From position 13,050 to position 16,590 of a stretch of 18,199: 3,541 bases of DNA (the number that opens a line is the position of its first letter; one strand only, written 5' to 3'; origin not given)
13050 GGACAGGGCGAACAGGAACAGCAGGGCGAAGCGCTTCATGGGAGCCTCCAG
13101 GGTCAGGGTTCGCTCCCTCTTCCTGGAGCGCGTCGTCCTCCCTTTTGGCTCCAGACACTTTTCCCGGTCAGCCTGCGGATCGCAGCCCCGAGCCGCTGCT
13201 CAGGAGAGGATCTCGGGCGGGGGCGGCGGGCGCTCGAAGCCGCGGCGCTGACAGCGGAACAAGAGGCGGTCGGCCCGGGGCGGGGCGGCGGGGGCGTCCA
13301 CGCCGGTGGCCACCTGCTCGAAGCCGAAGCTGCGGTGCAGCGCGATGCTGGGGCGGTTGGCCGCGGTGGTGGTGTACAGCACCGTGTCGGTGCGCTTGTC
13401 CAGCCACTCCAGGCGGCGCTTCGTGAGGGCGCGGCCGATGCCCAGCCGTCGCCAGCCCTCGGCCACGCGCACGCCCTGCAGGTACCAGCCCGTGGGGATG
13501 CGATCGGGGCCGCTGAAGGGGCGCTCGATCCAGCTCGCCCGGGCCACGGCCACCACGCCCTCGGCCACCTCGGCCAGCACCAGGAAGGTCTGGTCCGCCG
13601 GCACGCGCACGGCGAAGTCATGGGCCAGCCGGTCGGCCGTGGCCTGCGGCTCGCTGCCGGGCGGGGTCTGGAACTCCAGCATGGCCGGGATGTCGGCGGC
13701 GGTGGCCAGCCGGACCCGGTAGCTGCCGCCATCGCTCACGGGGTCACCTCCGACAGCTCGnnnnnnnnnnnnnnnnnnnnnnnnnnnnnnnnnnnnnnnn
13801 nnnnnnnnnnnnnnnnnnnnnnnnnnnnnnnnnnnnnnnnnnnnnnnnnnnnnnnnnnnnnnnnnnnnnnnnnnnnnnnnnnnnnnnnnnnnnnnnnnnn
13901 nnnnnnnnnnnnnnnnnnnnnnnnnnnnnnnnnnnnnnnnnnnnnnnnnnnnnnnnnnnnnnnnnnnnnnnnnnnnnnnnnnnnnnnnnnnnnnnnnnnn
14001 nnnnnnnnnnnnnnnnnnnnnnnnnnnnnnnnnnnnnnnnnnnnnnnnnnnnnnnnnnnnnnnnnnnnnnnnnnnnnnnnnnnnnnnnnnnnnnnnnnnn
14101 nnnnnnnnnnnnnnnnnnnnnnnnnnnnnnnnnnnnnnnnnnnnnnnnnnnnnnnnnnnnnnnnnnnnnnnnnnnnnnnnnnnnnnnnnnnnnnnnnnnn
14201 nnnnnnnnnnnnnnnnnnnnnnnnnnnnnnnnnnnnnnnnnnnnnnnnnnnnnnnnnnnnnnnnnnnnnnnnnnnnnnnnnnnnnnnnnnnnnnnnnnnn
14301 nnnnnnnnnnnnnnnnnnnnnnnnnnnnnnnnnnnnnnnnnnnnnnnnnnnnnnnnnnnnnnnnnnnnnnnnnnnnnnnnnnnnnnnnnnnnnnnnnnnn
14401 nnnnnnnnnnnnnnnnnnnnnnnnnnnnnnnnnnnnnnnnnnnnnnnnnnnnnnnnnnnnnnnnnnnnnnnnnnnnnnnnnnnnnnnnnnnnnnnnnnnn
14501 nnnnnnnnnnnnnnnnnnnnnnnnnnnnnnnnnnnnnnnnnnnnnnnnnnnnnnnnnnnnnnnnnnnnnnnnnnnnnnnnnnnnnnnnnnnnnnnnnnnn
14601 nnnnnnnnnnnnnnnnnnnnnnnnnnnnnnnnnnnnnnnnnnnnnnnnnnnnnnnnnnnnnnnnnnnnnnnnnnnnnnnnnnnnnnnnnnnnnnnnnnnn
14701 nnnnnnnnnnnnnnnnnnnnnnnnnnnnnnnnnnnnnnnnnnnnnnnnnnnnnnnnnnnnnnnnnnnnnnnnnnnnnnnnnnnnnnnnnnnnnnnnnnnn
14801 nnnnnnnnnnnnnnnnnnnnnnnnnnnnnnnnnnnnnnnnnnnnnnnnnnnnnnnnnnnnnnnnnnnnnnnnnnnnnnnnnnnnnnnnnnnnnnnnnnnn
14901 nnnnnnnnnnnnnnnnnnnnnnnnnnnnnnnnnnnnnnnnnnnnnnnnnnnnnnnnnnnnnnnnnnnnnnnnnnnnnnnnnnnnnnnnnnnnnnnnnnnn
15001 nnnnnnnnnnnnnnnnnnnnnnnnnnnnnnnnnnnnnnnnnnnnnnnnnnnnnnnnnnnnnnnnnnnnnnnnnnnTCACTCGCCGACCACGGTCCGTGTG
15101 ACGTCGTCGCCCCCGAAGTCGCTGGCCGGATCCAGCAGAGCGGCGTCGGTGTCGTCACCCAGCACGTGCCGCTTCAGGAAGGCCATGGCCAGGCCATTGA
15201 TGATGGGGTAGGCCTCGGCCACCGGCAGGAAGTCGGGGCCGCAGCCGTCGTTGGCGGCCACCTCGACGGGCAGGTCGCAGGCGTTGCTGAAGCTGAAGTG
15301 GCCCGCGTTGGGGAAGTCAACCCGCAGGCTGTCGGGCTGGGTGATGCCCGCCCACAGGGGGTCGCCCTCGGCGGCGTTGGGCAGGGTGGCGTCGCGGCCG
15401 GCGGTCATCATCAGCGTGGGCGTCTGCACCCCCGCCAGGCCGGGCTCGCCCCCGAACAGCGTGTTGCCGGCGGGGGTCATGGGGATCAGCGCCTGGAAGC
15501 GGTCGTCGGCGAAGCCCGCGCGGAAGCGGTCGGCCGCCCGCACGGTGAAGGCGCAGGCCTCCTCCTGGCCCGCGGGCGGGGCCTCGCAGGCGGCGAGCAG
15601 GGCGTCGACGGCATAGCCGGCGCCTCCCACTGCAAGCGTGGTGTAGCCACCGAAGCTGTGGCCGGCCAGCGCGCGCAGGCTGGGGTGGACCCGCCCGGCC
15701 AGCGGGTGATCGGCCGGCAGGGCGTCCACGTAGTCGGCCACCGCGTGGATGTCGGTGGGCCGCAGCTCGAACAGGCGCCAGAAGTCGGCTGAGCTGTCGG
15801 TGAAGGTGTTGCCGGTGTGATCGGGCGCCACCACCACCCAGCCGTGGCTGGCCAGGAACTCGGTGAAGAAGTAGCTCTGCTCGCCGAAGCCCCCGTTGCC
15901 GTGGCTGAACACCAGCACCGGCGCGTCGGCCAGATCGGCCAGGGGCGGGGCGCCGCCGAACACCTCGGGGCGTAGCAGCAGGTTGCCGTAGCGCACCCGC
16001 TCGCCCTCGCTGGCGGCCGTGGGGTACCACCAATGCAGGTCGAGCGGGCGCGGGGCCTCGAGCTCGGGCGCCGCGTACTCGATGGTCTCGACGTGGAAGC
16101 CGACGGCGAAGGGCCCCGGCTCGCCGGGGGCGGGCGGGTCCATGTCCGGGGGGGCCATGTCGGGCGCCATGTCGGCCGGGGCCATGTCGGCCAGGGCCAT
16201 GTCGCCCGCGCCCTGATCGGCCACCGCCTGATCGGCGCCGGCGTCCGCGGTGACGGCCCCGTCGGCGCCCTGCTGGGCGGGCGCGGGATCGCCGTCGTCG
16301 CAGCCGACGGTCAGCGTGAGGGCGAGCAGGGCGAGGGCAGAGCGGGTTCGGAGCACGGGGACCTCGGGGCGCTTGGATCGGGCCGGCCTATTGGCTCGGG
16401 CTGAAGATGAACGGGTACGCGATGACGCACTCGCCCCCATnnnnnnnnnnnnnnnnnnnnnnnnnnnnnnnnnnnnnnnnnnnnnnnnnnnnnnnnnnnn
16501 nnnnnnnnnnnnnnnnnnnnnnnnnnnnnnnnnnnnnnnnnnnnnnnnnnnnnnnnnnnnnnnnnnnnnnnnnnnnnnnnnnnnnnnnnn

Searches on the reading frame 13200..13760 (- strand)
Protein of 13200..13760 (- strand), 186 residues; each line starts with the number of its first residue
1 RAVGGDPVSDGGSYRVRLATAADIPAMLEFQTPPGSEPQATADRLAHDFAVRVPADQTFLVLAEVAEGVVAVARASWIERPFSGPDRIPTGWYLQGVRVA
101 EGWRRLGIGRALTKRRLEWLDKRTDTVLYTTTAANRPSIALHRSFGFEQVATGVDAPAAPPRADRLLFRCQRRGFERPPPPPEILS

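Call 7: search_protein_families(library=pfam, proteins=[window:13200-13760:-], max_evalue=0.01)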
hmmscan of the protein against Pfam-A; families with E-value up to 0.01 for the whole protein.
window:13200-13760:- (186 aa): 4 families
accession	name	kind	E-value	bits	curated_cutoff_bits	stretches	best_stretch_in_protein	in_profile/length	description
PF00583.31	Acetyltransf_1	-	1.5e-11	45.1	20.7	1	32-147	9-116/116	Acetyltransferase (GNAT) family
PF13508.13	Acetyltransf_7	-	1.3e-06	29.1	27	1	61-149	6-84/84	Acetyltransferase (GNAT) domain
PF08445.16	FR47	-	2.2e-05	24.8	22.1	1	93-150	23-80/86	FR47-like protein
PF13673.13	Acetyltransf_10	-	0.008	16.6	23.6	0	92-150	52-110/128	Acetyltransferase (GNAT) domain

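Call 26: find_homologous_proteins(query=window:13203-13739:-, max_evalue=1e-10)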
Query seq(179 aa) (179 aa): 5 proteins with E <= 1e-10 among 752 candidates.
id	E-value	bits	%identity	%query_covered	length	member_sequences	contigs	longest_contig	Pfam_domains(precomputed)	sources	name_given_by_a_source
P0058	3.8e-112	390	99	100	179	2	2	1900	PF13508.14,PF08445.17,PF00583.32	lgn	-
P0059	3.8e-92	325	83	100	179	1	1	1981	PF13508.14,PF00583.32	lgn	-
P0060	1.4e-72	261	70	96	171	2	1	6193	PF13508.14,PF00583.32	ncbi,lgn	-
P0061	1.4e-40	157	48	93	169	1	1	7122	PF13508.14,PF08445.17,PF00583.32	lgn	-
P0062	7.3e-20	90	43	74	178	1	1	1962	PF13508.14,PF08445.17,PF00583.32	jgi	jgi:GNAT superfamily N-acetyltransferase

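Call 27: find_encoding_contigs(protein=P0058, flank=10000)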
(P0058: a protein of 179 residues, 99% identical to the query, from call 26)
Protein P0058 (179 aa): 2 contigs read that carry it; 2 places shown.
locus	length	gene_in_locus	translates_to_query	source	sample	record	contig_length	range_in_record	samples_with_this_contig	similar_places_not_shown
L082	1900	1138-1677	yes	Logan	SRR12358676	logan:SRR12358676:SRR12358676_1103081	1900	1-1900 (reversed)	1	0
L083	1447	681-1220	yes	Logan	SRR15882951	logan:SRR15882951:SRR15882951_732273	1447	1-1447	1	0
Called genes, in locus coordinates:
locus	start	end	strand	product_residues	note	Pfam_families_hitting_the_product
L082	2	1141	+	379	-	?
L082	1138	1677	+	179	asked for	PF00583:Acetyltransf_1, PF13508:Acetyltransf_7 (weak), PF08445:FR47 (faint)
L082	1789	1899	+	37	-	?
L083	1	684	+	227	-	?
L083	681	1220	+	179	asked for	PF00583:Acetyltransf_1, PF13508:Acetyltransf_7 (weak), PF08445:FR47 (faint)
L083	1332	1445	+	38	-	?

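Call 28: find_encoding_contigs(protein=P0059, flank=10000)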
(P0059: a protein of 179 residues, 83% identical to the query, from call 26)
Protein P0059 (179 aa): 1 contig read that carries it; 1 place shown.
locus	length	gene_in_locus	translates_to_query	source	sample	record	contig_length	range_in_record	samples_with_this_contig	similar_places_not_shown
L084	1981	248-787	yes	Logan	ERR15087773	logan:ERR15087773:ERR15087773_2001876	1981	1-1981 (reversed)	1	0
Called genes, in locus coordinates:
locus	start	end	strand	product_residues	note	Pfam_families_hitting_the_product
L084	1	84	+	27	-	?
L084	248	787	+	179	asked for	PF00583:Acetyltransf_1, PF13508:Acetyltransf_7 (weak)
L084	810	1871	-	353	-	PF00520:Ion_trans (weak), PF07885:Ion_trans_2, PF22614:Slo-like_RCK, PF02254:TrkA_N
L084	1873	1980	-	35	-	?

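Call 29: find_encoding_contigs(protein=P0060, flank=10000)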
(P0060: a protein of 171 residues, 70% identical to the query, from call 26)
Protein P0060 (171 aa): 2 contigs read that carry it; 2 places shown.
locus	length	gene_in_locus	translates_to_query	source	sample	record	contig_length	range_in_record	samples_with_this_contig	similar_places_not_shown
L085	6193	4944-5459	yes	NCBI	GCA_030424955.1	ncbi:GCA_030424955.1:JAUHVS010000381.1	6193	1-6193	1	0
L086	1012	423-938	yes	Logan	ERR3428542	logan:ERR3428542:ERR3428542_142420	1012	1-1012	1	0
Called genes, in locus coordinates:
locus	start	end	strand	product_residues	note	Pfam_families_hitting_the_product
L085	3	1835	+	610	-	?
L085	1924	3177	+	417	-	PF03403:PAF-AH_p_II (faint), PF00561:Abhydrolase_1 (faint), PF12146:Hydrolase_4 (faint)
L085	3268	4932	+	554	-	PF01268:FTHFS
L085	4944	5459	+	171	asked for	PF00583:Acetyltransf_1, PF13508:Acetyltransf_7 (weak)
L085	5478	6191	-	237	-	?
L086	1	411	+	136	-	?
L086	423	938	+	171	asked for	PF00583:Acetyltransf_1, PF13508:Acetyltransf_7 (weak)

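Call 30: find_encoding_contigs(protein=P0061, flank=10000)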
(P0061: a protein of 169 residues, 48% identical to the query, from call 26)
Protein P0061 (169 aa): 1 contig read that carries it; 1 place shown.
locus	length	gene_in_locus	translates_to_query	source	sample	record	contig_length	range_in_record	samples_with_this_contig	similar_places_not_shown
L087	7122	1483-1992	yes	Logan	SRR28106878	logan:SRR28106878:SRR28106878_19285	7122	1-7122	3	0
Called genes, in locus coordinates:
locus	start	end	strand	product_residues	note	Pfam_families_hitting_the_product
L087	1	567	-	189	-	?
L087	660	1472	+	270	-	PF13671:AAA_33 (faint), PF16575:CLP1_P (faint)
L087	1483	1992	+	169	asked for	PF00583:Acetyltransf_1, PF13508:Acetyltransf_7, PF08445:FR47 (weak)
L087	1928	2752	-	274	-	-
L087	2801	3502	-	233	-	PF23226:Exo_endo_phos_PGAP2IP, PF03372:Exo_endo_phos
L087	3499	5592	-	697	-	PF00614:PLDc (weak), PF13091:PLDc_2, PF09335:VTT_dom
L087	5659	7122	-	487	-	?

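Call 44: list_cluster_members(proteins=[P0060, P0058, P0001])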
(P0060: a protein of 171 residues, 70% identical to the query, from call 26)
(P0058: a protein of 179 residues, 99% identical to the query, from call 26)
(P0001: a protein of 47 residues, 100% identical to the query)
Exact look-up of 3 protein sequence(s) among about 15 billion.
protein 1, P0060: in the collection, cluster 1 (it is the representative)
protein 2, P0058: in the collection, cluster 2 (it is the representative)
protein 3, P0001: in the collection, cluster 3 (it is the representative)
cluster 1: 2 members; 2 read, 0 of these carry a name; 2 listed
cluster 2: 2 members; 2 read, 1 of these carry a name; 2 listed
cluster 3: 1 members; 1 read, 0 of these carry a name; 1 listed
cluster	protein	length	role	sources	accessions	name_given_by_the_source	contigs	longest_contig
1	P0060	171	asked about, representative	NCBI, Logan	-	-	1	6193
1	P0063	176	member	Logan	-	-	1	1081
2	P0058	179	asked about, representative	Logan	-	-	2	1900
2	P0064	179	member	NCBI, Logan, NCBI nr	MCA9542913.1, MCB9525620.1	MAG: GNAT family N-acetyltransferase [Myxococcales bacterium] | GNAT family N-acetyltransferase [Myxococcales bacterium]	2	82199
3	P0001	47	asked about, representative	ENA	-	-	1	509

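Call 49: search_protein_families(library=ncbifam, proteins=[window:13200-13739:-], max_evalue=1)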
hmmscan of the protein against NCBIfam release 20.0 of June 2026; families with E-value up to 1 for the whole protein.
window:13200-13739:- (179 aa): 15 families
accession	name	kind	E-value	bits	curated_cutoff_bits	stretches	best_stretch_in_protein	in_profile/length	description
NF043067.1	AAC_6p_group_E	equivalog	1.6e-06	28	140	1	32-143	19-130/140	aminoglycoside 6'-N-acetyltransferase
NF040504.1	resist_ArsN1b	equivalog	5.4e-05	23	210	1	90-145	82-138/159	arsinothricin resistance N-acetyltransferase ArsN1 family B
NF049894.1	CG3035_N_ac_Glu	equivalog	0.00016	21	280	1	53-141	206-290/300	N-acetylglutamate synthase, CG3035 family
NF040502.1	PPT_acetyltrans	equivalog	0.00034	20.4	300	1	54-144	60-146/183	phosphinothricin N-acetyltransferase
NF000224.3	AAC_6p_Acine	exception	0.0004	20.4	225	1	62-143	54-135/146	AAC(6')-Ighjkrstuvwx family aminoglycoside N-acetyltransferase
NF033130.1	AAC_6p_A48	exception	0.0011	18.8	300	1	51-142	47-135/147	AacA48 family aminoglycoside 6'-N-acetyltransferase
NF007527.0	PRK10140.1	equivalog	0.0031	17.4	236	1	89-146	83-142/162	N-acetyltransferase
NF038102.1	AAC_6p_III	exception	0.0043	17.2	305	1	30-143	29-144/156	tobramycin N-acetyltransferase AAC(6')-III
TIGR03448.1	mycothiol_MshD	equivalog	0.0058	16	163.1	1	90-146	234-291/294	mycothiol synthase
NF040503.1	resist_ArsN1a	equivalog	0.0077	16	170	1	37-144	32-137/159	arsinothricin resistance N-acetyltransferase ArsN1 family A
NF000158.2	AAC_6p_Il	exception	0.0089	16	270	1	59-144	57-143/152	aminoglycoside N-acetyltransferase AAC(6')-Il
NF000487.1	stat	exception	0.013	15.1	420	1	88-142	108-163/189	streptothricin N-acetyltransferase STAT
NF033083.0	AAC_3_I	equivalog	0.029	14.6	200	1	37-141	33-135/145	AAC(3)-I family aminoglycoside N-acetyltransferase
NF033374.6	AAC_6p_Id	exception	0.057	13.4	320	1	73-143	66-136/149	aminoglycoside N-acetyltransferase AAC(6')-Id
NF007025.1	PRK09491.1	equivalog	0.078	12.9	173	1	90-144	68-123/145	ribosomal protein S18-alanine N-acetyltransferase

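Call 69: find_encoding_contigs(protein=window:13200-13739:-, flank=10000, max_places=4)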
Protein window:13200-13739:- (179 aa): 2 contigs read that carry it; 2 places shown.
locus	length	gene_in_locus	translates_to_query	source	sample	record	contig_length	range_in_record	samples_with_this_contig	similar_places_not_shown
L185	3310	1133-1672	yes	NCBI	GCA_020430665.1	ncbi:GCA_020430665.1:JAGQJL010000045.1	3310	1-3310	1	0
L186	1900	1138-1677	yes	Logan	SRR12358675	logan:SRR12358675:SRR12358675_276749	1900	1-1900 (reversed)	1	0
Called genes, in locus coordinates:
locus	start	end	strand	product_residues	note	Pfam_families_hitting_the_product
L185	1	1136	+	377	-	PF03403:PAF-AH_p_II (faint)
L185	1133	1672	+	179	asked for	PF00583:Acetyltransf_1, PF13508:Acetyltransf_7 (weak), PF08445:FR47 (faint)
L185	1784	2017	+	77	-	-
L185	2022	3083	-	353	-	PF00520:Ion_trans (weak), PF07885:Ion_trans_2, PF22614:Slo-like_RCK, PF02254:TrkA_N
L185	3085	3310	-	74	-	PF00565:SNase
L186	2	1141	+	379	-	?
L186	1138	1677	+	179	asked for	PF00583:Acetyltransf_1, PF13508:Acetyltransf_7 (weak), PF08445:FR47 (faint)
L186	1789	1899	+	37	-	?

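Call 71: search_protein_families(library=padloc, proteins=[window:13200-13739:-], max_evalue=0.001)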
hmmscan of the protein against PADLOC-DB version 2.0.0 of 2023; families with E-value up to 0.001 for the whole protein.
window:13200-13739:- (179 aa): 0 families

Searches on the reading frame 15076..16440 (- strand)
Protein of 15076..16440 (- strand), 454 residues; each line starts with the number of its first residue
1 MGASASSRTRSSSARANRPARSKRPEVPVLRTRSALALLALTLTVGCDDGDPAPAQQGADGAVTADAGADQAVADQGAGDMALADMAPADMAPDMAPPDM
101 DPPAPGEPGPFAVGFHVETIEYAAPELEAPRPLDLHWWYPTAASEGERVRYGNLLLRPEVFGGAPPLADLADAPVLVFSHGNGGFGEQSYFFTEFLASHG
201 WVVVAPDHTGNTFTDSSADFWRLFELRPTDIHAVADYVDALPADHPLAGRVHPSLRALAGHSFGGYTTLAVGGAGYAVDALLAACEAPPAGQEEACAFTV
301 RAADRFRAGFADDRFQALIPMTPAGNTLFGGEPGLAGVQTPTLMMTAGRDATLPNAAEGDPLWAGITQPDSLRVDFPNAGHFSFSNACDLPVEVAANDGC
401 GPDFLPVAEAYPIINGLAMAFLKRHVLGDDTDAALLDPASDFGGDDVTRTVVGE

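Call 7: search_protein_families(library=pfam, proteins=[window:15076-16440:-], max_evalue=0.01)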
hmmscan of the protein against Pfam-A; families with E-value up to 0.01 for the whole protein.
window:15076-16440:- (454 aa): 5 families
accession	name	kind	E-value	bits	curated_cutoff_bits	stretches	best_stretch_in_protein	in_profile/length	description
PF03403.19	PAF-AH_p_II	-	8.6e-07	28.3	20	1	173-211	100-138/372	Platelet-activating factor acetylhydrolase, isoform II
PF07224.18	Chlorophyllase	-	2.7e-06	26.8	26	1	174-272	43-134/301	Chlorophyllase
PF12740.14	PETase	-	2.8e-06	27.4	28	0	194-273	75-144/263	PET hydrolase-like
PF00561.26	Abhydrolase_1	-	3.3e-06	27.4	25.8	1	174-270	1-85/245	alpha/beta hydrolase fold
PF12146.15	Hydrolase_4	-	4.7e-05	23.2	27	1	175-274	6-95/239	Serine aminopeptidase, S33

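Call 49: search_protein_families(library=ncbifam, proteins=[window:15076-16440:-], max_evalue=1)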
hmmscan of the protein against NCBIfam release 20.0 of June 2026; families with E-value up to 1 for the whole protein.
window:15076-16440:- (454 aa): 2 families
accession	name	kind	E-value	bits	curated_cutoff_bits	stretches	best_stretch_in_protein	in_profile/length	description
NF051441.1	BisHyethTerphBdeA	equivalog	0.00018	20.8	520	1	314-384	191-257/305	bis(hydroxyethyl) terephthalate hydrolase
NF007857.0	PRK10566.1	equivalog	0.043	13.6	201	1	172-271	26-124/249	esterase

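Call 70: find_encoding_contigs(protein=window:15076-16440:-, flank=10000, max_places=4)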
Protein window:15076-16440:- (454 aa): no gene with exactly this product is on record in the collection.

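Call 71: search_protein_families(library=padloc, proteins=[window:15076-16440:-], max_evalue=0.001)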
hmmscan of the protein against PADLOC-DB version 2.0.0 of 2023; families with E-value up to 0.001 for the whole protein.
window:15076-16440:- (454 aa): 0 families
